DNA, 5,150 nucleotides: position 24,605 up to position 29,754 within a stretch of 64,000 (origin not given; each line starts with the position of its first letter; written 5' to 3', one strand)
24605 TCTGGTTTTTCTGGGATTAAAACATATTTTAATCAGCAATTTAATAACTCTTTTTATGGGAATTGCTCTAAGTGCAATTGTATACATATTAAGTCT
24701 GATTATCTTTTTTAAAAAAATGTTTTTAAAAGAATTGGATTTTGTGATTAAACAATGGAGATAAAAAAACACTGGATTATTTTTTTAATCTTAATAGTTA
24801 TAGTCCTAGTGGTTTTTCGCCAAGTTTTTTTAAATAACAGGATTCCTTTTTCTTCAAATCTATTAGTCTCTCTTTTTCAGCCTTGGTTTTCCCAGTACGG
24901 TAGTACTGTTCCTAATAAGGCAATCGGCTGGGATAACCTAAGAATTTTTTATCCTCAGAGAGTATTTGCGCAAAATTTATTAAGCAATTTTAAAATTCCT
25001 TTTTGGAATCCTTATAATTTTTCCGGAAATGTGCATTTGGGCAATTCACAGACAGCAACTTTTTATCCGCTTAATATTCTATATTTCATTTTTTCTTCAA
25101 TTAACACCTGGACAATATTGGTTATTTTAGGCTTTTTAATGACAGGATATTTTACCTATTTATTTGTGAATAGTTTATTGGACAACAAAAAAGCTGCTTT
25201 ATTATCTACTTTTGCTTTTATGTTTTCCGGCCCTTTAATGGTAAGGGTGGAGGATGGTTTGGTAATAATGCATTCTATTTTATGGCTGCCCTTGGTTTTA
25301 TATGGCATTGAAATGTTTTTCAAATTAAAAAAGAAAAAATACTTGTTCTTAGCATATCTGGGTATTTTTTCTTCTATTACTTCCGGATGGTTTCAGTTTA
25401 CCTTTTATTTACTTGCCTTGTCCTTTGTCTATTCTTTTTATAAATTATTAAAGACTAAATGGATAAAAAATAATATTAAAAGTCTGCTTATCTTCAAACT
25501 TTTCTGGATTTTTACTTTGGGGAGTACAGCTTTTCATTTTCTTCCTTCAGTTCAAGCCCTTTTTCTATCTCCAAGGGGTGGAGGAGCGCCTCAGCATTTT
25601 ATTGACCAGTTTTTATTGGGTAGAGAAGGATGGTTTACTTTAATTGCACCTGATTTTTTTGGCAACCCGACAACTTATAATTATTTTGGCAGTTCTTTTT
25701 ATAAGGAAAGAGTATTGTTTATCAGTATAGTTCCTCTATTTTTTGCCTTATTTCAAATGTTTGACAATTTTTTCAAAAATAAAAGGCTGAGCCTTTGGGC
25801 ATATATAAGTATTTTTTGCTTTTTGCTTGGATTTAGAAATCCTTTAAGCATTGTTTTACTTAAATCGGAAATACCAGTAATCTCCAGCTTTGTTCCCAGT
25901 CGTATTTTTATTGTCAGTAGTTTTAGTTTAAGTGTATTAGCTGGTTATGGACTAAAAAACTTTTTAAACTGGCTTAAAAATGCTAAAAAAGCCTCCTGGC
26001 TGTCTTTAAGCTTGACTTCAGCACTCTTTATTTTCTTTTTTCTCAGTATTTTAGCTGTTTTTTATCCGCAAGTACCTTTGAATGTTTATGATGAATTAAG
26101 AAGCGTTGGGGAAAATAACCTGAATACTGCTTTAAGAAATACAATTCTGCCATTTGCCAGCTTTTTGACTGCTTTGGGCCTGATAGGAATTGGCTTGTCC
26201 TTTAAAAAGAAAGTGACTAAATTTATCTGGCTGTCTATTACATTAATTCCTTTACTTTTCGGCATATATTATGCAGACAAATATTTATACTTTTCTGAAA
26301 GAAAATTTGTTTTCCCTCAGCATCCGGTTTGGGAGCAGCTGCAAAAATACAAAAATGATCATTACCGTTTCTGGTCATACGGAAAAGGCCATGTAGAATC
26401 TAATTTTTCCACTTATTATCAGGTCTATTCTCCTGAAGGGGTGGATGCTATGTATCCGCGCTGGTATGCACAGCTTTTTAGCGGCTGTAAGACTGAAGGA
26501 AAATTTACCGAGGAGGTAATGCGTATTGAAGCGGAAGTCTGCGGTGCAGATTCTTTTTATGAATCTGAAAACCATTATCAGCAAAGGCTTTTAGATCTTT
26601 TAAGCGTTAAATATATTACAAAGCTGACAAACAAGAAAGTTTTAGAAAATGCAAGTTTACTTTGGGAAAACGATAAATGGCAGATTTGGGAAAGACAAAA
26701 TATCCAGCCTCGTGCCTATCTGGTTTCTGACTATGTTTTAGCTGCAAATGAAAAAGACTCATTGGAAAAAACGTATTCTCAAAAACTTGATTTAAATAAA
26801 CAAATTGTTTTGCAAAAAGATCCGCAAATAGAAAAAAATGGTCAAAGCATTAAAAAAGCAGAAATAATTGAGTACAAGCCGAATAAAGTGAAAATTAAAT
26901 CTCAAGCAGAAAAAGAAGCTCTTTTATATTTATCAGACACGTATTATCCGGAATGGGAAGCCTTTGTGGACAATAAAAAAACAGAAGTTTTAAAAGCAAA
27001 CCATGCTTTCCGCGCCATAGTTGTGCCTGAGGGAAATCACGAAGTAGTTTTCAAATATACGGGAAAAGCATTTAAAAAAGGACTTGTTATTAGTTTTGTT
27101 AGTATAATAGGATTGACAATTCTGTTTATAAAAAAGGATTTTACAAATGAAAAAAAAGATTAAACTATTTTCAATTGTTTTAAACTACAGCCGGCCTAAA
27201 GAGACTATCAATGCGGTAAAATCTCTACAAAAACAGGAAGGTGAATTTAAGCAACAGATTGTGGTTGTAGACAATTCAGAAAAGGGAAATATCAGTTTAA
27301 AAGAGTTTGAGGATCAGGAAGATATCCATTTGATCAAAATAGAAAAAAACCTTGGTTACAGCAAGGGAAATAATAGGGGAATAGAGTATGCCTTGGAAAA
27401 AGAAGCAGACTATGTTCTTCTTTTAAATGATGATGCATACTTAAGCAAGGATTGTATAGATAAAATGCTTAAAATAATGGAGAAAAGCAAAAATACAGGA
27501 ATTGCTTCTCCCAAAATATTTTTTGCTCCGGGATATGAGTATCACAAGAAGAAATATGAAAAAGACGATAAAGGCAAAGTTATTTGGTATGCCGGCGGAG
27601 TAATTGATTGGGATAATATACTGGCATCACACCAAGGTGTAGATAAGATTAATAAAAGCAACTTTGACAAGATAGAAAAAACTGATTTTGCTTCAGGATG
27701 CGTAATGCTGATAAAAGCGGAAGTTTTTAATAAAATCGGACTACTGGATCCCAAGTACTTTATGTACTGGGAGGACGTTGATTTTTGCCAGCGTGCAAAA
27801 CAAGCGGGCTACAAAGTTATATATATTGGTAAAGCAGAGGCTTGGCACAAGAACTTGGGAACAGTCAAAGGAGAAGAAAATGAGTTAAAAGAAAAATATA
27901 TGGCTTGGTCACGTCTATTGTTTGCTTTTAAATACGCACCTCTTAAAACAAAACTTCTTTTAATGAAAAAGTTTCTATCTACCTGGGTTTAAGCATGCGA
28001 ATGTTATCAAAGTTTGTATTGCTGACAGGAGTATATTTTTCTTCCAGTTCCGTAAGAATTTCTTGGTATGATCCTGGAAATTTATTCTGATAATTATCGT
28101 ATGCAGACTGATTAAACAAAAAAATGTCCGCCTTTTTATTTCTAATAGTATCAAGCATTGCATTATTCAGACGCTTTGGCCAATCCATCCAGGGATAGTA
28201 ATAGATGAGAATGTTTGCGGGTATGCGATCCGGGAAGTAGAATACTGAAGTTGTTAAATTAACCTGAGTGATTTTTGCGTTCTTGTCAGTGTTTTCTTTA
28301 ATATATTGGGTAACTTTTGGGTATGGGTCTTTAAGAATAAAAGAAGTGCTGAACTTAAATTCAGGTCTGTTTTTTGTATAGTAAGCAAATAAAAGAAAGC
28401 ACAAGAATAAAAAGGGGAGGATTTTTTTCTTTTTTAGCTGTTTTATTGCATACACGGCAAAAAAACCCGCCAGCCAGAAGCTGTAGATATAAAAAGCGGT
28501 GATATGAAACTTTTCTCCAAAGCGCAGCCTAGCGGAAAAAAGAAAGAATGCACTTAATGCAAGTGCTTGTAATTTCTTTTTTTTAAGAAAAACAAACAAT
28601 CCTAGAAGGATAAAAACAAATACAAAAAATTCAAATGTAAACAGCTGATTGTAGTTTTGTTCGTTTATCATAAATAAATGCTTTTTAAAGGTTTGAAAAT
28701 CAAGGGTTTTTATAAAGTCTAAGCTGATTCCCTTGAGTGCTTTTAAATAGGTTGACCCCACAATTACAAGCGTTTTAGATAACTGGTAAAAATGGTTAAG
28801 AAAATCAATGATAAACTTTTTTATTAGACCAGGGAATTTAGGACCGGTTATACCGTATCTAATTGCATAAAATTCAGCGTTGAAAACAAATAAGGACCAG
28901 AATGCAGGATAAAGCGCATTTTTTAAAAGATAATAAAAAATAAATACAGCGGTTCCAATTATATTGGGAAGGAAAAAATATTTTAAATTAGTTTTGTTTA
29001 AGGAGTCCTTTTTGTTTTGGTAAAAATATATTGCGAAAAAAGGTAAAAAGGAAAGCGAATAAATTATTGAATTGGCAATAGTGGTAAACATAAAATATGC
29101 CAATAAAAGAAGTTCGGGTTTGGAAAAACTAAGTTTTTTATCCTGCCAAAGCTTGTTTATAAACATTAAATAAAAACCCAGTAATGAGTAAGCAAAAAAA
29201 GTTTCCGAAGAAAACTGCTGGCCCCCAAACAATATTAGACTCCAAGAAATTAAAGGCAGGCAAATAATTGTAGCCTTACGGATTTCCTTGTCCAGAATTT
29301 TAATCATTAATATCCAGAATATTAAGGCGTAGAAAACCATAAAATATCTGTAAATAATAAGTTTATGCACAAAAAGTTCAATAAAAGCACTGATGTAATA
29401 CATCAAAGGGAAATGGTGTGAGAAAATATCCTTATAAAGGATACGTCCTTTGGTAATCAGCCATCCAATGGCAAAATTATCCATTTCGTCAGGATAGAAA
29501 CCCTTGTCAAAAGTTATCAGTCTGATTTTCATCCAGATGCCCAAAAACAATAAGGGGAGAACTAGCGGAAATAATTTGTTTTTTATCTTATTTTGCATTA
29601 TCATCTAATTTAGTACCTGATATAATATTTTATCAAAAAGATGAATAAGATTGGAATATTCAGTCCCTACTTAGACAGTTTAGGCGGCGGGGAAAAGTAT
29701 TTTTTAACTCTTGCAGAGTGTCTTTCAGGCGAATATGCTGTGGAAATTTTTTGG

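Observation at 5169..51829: Roughly 47-kb plus-strand locus for extracytoplasmic glycosylation with about 20 GT-C-type membrane enzymes from several families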

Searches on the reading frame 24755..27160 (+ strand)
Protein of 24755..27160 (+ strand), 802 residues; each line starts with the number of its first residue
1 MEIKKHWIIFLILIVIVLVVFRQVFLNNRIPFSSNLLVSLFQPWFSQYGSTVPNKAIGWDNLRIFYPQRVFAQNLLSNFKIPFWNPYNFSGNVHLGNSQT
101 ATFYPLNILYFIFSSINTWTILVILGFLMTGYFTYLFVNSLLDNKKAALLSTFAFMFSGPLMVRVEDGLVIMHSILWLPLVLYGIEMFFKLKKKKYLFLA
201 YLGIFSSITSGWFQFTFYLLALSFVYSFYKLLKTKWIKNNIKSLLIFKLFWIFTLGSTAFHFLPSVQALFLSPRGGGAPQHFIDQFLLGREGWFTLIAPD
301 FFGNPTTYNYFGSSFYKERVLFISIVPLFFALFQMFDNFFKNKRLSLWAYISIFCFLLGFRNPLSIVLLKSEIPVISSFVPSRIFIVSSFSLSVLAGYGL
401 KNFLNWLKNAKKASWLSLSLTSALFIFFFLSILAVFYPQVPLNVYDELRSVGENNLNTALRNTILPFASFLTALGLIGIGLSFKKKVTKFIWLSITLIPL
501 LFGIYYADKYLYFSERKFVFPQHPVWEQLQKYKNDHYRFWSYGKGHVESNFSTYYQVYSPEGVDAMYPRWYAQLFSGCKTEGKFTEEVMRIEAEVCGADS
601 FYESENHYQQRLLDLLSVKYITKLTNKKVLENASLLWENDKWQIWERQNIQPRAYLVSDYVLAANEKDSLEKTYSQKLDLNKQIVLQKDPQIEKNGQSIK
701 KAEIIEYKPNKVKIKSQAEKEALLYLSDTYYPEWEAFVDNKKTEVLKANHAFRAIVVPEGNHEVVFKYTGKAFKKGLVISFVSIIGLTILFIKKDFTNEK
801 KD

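Call 4: search_protein_families(library=pfam, proteins=[window:24755-27160:+], max_evalue=0.01)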
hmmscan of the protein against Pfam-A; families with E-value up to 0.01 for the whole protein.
window:24755-27160:+ (802 aa): 1 family
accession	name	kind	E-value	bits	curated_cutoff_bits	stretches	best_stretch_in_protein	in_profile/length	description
PF09586.16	YfhO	-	6.8e-18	64.9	28.5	2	688-780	740-835/835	Bacterial membrane protein YfhO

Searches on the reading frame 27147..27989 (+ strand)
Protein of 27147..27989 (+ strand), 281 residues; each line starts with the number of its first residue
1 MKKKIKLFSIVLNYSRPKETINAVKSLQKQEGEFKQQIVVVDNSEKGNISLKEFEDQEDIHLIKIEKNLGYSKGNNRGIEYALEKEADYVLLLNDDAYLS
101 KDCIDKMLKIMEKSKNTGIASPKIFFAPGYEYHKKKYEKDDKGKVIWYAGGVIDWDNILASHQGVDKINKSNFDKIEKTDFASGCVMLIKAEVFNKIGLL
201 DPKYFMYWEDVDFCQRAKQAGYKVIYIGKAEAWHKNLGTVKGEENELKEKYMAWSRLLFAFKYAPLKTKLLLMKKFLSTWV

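Call 4: search_protein_families(library=pfam, proteins=[window:27147-27989:+], max_evalue=0.01)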
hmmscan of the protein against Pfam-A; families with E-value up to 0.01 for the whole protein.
window:27147-27989:+ (281 aa): 7 families
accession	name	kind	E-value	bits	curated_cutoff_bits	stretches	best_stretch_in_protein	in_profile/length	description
PF00535.33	Glycos_transf_2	-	3.1e-14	53.7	23.3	1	10-161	3-132/168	Glycosyl transferase family 2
PF13641.12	Glyco_tranf_2_3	-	3.2e-11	44.1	27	1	38-235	34-212/230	Glycosyltransferase like family 2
PF13632.12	Glyco_trans_2_3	-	3.3e-06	27.5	27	1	89-234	1-123/198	Glycosyl transferase family group 2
PF10111.15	Glyco_tranf_2_2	-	8.3e-06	25.9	27.3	1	34-216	29-198/276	Glycosyltransferase like family 2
PF13712.12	Glyco_tranf_2_5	-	0.00014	22.1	27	1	59-236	29-191/210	Glycosyltransferase like family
PF02709.20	Glyco_transf_7C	-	0.0015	18.6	23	1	183-225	20-63/78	N-terminal domain of galactosyltransferase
PF13506.12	Glyco_transf_21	-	0.0021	18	21.7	0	175-230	95-150/174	Glycosyl transferase family 21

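Call 18: search_protein_families(library=ncbifam, proteins=[window:27147-27989:+], max_evalue=0.001)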
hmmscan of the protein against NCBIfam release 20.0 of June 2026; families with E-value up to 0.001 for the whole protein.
window:27147-27989:+ (281 aa): 12 families
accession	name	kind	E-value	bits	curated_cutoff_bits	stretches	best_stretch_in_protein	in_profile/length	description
TIGR01556.1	rhamnosyltran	subfamily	1.1e-25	90.4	200.55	2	26-125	12-113/281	rhamnosyltransferase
NF050113.1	gal_furan_GlfT1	equivalog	2e-08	33.9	330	1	9-115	3-109/290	galactofuranosyltransferase GlfT1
NF038299.1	EPS_HpsN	equivalog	2e-08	33.6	425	1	10-234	6-220/317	hormogonium polysaccharide biosynthesis glycosyltransferase HpsN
TIGR03937.1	PgaC_IcaA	equivalog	2.4e-08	33.4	422.3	1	9-118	48-157/407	poly-beta-1,6-N-acetyl-D-glucosamine synthase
NF041875.1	EPS_EpsD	equivalog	5.6e-08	32.6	370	1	13-116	7-109/325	exopolysaccharide biosynthesis glycosyltransferase EpsD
TIGR03965.1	mycofact_glyco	equivalog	1.2e-06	27.8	280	0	184-235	231-281/467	mycofactocin biosynthesis glycosyltransferase MftF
NF050050.1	ProtGlycPglI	equivalog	2e-06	27.4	500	1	7-113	4-110/306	GalNAc(5)-diNAcBac-PP-undecaprenol beta-1,3-glucosyltransferase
NF041394.1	GtaseAglG_Halo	equivalog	2.5e-06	27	440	1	18-116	16-112/304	glucosyl-dolichyl phosphate glucuronosyltransferase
NF047683.1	TeichurnBiosyTuaG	equivalog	3.4e-05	23.6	400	1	4-116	4-116/252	teichuronic acid biosynthesis protein TuaG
TIGR04242.1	nodulat_NodC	equivalog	0.00014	21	550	1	17-114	61-159/395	chitooligosaccharide synthase NodC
TIGR04440.1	glyco_TIGR04440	domain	0.00023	21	70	1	14-122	9-117/215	TIGR00180 family glycosyltransferase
TIGR03202.1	pucB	equivalog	0.0009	19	235.05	0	35-120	41-138/192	xanthine dehydrogenase accessory protein PucB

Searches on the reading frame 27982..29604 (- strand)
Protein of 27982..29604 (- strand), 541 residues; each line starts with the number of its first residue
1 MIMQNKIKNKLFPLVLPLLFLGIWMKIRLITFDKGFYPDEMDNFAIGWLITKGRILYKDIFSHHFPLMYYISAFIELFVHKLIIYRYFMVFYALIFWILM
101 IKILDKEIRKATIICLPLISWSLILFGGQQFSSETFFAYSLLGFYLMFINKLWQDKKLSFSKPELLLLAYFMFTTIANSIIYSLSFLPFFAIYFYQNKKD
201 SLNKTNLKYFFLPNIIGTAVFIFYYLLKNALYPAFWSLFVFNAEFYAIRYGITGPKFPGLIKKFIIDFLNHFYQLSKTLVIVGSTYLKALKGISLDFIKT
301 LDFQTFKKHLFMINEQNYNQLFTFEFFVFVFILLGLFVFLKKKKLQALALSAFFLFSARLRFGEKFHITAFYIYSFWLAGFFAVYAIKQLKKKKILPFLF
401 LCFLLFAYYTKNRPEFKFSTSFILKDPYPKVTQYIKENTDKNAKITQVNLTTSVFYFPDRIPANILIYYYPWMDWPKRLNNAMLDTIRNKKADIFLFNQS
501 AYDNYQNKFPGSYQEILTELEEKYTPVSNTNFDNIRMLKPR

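Call 4: search_protein_families(library=pfam, proteins=[window:27982-29604:-], max_evalue=0.01)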
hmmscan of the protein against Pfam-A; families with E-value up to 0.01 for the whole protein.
window:27982-29604:- (541 aa): 0 families

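Call 14: search_protein_families(library=pfam, proteins=[window:27982-29604:-], max_evalue=10)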
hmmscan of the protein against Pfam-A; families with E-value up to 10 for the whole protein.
window:27982-29604:- (541 aa): 0 families

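Call 24: search_protein_families(library=ncbifam, proteins=[window:27982-29604:-], max_evalue=0.1)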
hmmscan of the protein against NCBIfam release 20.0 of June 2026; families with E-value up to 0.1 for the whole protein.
window:27982-29604:- (541 aa): 0 families

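Call 41: find_homologous_proteins(query=window:27982-29604:-, max_evalue=0.00001)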
Query window:27982-29604:- (541 aa): 5 proteins with E <= 0.00001 among 8000 candidates.
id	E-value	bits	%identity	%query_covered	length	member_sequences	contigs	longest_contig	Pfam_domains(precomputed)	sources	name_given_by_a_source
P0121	0.0e+0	1191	100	100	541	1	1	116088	-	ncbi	-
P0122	2.8e-184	632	55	99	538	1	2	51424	-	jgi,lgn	jgi:hypothetical protein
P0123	5.0e-145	503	48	93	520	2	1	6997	PF27757.1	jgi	-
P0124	2.3e-127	444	43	98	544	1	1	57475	-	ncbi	-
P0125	4.9e-12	64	40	21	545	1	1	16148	-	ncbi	-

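Call 42: find_encoding_contigs(protein=P0122, flank=10000, max_places=2)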
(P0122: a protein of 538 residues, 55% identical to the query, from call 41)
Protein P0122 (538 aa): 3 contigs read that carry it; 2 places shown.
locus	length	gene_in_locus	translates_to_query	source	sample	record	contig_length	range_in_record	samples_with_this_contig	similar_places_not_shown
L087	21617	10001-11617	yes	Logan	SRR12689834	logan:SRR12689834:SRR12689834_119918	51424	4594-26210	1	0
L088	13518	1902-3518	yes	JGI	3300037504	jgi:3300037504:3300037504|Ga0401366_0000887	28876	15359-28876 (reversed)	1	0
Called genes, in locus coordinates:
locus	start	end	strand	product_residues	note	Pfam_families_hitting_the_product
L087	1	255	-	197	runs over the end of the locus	-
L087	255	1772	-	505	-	PF13231:PMT_2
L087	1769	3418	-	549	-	PF13231:PMT_2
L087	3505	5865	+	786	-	PF09586:YfhO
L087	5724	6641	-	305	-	PF00535:Glycos_transf_2, PF10111:Glyco_tranf_2_2, PF13641:Glyco_tranf_2_3, PF13632:Glyco_trans_2_3 (weak)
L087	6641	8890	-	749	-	PF09586:YfhO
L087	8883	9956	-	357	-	PF13439:Glyco_transf_4 (faint), PF00534:Glycos_transf_1, PF13692:Glyco_trans_1_4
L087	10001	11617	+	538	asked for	-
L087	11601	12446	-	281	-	PF00535:Glycos_transf_2, PF13641:Glyco_tranf_2_3, PF13632:Glyco_trans_2_3 (faint)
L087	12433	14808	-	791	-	PF09586:YfhO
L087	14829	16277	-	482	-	PF01943:Polysacc_synt, PF13440:Polysacc_synt_3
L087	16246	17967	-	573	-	PF10131:PTPS_related (weak), PF13231:PMT_2 (weak)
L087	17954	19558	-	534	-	PF11847:GT-C_AftD, PF10131:PTPS_related, PF19554:DUF6077 (faint)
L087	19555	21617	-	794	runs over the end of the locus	PF09586:YfhO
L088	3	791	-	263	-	?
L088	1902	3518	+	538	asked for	-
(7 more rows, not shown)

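Call 43: find_encoding_contigs(protein=P0124, flank=10000, max_places=2)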
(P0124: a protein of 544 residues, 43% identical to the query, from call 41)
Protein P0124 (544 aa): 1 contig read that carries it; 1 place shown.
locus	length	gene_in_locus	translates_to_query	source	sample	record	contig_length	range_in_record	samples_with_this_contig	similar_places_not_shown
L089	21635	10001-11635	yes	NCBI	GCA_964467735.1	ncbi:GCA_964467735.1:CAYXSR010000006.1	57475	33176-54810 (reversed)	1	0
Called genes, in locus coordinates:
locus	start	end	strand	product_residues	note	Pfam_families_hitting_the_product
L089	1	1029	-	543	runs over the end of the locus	PF13231:PMT_2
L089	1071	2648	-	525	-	-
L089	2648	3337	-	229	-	PF00535:Glycos_transf_2, PF10111:Glyco_tranf_2_2, PF13641:Glyco_tranf_2_3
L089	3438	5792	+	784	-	PF09586:YfhO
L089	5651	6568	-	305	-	PF00535:Glycos_transf_2, PF10111:Glyco_tranf_2_2 (weak), PF13641:Glyco_tranf_2_3, PF13632:Glyco_trans_2_3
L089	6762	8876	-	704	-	PF09586:YfhO, PF24677:DUF7657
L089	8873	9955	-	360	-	PF00534:Glycos_transf_1, PF13692:Glyco_trans_1_4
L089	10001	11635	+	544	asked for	-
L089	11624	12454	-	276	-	PF00535:Glycos_transf_2, PF13641:Glyco_tranf_2_3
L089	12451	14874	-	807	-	PF09586:YfhO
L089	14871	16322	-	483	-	PF01943:Polysacc_synt, PF13440:Polysacc_synt_3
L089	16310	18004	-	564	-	PF10131:PTPS_related, PF13231:PMT_2 (weak)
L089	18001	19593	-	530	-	PF10131:PTPS_related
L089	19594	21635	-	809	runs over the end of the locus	PF09586:YfhO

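Call 44: search_protein_families(library=pfam, proteins=[P0123, P0122, P0124, P0125], max_evalue=1)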
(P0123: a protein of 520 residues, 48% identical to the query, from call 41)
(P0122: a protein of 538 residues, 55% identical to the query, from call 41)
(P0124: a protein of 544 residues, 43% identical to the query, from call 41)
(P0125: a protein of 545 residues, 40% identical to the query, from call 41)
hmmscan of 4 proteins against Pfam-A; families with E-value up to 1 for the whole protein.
P0123 (520 aa): 0 families

P0122 (538 aa): 0 families

P0124 (544 aa): 0 families

P0125 (545 aa): 0 families

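Call 59: predict_structure(alignment_id=A3)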
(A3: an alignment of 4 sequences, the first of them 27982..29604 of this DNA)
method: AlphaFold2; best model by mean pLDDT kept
length: 541 residues; sequences in the alignment: 4
mean_pLDDT: 47.7   pTM: 0.29
mean pLDDT of the five models: 47.7, 46.5, 46.1, 41.8, 39.1
residues with pLDDT >= 90: 0; 70-90: 59; 50-70: 148; < 50: 334
segments of 3 or more residues with pLDDT < 50: 1-8, 11-13, 19-142, 177-185, 223-265, 267-272, 321-329, 332-340, 344-426, 450-476
pLDDT, mean of each block of 10 residues (from residue 1): 44 48 36 28 27 28 30 30 32 37 37 35 30 42 52 58 61 50 49 63 70 61 40 27 33 41 46 54 66 74 66 54 46 47 49 43 33 37 41 46 44 28 45 73 62 43 38 42 62 72 62 69 74 72 73
secondary structure, 60 per line:
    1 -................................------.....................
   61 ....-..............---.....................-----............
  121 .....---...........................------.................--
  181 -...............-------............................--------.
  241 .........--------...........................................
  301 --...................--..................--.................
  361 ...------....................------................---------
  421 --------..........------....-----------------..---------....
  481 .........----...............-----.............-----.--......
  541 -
elements in order: H2-33 H40-64 H66-79 H83-103 H109-125 H129-155 H162-178 H182-196 H204-231 H240-249 H258-300 H303-321 H324-341 H344-363 H370-389 H396-411 H429-438 E445-448 H477-489 E494-498 H499-508 H514-523 E524-526 E535-540
